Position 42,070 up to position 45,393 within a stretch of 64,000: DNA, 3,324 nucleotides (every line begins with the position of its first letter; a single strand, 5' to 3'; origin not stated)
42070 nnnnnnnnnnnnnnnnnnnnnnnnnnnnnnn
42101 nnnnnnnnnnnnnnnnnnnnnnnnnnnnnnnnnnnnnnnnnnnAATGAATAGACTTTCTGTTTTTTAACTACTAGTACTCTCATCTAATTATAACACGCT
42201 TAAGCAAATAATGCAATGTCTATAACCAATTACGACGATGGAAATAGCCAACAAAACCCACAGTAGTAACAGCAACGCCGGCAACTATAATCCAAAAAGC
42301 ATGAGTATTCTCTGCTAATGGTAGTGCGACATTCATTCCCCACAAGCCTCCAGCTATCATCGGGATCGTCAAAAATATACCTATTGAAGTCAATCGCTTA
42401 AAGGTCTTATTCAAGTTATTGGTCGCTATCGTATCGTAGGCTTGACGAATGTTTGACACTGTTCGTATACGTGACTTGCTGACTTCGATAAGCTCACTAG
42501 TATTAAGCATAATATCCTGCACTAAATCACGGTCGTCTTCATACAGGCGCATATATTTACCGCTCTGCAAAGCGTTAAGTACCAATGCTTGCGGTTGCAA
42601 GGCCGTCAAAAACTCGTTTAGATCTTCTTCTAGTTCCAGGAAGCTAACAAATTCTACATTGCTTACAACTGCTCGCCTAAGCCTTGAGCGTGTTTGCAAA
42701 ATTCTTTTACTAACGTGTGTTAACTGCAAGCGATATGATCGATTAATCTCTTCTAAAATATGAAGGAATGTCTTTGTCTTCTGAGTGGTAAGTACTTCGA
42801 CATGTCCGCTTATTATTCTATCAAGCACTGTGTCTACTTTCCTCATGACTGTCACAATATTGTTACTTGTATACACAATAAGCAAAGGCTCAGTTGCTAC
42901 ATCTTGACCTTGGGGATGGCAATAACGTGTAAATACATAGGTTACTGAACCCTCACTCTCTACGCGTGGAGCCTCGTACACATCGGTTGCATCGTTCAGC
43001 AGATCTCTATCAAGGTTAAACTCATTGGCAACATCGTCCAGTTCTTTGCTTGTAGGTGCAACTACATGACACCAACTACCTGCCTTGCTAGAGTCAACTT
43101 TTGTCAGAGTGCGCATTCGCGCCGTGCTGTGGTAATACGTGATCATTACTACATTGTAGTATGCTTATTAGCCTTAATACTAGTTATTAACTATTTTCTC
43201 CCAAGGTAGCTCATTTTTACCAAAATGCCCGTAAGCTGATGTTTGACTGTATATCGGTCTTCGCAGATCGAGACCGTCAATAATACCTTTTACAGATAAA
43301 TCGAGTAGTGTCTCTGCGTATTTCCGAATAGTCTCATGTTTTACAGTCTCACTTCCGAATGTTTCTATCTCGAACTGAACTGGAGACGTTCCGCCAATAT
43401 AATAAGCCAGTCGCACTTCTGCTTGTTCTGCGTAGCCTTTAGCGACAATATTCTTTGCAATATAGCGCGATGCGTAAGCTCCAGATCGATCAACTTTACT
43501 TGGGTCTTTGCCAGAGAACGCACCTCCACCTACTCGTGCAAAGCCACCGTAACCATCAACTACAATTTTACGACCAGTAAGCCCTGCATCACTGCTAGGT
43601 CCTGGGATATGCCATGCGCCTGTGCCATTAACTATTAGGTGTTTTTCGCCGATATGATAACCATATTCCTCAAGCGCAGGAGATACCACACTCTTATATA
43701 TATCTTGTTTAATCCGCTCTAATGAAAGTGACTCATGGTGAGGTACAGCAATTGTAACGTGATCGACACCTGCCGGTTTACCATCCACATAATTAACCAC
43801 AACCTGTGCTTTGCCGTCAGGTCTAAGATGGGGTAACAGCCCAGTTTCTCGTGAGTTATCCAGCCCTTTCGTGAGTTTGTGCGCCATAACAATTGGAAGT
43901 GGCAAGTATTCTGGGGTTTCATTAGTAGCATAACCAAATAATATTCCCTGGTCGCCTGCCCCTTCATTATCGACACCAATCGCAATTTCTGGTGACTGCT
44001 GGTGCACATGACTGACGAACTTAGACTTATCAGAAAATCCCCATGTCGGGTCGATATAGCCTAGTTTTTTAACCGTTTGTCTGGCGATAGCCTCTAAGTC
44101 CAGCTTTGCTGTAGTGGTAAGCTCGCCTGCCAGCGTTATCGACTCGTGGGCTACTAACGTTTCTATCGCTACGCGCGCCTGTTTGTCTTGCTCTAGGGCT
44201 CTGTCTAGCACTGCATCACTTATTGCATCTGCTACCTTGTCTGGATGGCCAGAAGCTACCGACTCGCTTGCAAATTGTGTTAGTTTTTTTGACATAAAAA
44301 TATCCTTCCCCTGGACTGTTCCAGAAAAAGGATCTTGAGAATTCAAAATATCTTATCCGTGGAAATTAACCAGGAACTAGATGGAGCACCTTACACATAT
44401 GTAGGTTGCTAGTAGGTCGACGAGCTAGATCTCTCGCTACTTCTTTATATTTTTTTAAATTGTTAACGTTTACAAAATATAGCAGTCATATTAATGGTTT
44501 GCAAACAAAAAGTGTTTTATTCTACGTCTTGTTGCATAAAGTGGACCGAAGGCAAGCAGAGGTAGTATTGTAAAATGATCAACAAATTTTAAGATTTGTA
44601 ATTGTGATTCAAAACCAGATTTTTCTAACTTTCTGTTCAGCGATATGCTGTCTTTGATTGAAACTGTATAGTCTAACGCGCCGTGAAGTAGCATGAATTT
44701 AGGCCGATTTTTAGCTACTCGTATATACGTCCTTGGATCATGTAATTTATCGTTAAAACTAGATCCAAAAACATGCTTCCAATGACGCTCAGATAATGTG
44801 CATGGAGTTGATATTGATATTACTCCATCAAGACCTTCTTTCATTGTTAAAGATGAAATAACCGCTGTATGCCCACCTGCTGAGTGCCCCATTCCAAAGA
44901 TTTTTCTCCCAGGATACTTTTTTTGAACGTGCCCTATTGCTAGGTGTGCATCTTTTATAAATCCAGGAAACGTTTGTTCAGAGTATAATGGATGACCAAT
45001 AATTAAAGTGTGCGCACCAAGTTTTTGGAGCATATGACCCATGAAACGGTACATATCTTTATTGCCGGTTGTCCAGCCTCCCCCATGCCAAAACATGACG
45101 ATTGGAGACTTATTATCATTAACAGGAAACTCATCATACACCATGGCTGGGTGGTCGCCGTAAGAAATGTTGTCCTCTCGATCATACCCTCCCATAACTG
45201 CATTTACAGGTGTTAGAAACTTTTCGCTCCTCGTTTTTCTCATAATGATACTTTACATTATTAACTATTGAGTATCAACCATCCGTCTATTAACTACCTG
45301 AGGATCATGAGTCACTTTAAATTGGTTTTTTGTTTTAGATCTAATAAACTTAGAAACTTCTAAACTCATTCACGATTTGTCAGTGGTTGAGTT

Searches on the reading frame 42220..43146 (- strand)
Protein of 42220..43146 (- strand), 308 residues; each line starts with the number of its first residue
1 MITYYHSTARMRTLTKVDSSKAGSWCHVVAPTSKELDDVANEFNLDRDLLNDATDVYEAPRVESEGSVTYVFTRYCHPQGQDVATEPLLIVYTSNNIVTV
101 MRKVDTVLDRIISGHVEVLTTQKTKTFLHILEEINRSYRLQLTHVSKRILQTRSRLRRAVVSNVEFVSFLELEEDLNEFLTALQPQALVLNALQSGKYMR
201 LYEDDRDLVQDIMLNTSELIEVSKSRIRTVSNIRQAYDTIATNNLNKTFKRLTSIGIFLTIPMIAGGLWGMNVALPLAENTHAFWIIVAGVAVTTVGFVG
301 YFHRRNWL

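Call 52: search_protein_families(library=pfam, proteins=[window:42220-43146:-], max_evalue=0.001)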
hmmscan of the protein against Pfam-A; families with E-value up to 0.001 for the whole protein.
window:42220-43146:- (308 aa): 1 family
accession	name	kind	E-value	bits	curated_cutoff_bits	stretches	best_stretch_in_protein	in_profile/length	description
PF01544.23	CorA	-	2.7e-41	142.2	27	1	22-304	3-292/292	CorA-like Mg2+ transporter protein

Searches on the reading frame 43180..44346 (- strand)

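Call 51: search_protein_families(library=pfam, proteins=[window:43180-44346:-], max_evalue=0.001)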
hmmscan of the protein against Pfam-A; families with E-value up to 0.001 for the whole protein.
window:43180-44346:- (388 aa): 3 families
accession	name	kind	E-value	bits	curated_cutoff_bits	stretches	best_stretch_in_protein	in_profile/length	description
PF02773.21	S-AdoMet_synt_C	-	2.7e-56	189.8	25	1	247-384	1-138/138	S-adenosylmethionine synthetase, C-terminal domain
PF02772.21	S-AdoMet_synt_M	-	2.8e-35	121.5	29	1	128-244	2-119/120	S-adenosylmethionine synthetase, central domain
PF00438.25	S-AdoMet_synt_N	-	1.6e-32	112.4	33.1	1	24-119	3-99/99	S-adenosylmethionine synthetase, N-terminal domain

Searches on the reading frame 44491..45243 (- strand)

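Call 51: search_protein_families(library=pfam, proteins=[window:44491-45243:-], max_evalue=0.001)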
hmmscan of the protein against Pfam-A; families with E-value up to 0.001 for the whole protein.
window:44491-45243:- (250 aa): 4 families
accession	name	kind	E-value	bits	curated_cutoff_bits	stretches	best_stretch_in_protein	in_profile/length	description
PF20434.5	BD-FAE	-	1.3e-17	64.5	26.8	1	42-141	9-118/215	BD-FAE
PF07859.19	Abhydrolase_3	-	4.1e-09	37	25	1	49-146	1-108/210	alpha/beta hydrolase fold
PF12146.15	Hydrolase_4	-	7.4e-08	32.4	27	1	91-152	54-115/239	Serine aminopeptidase, S33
PF00326.27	Peptidase_S9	-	3.3e-06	27.2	22.6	1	112-224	63-188/213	Prolyl oligopeptidase family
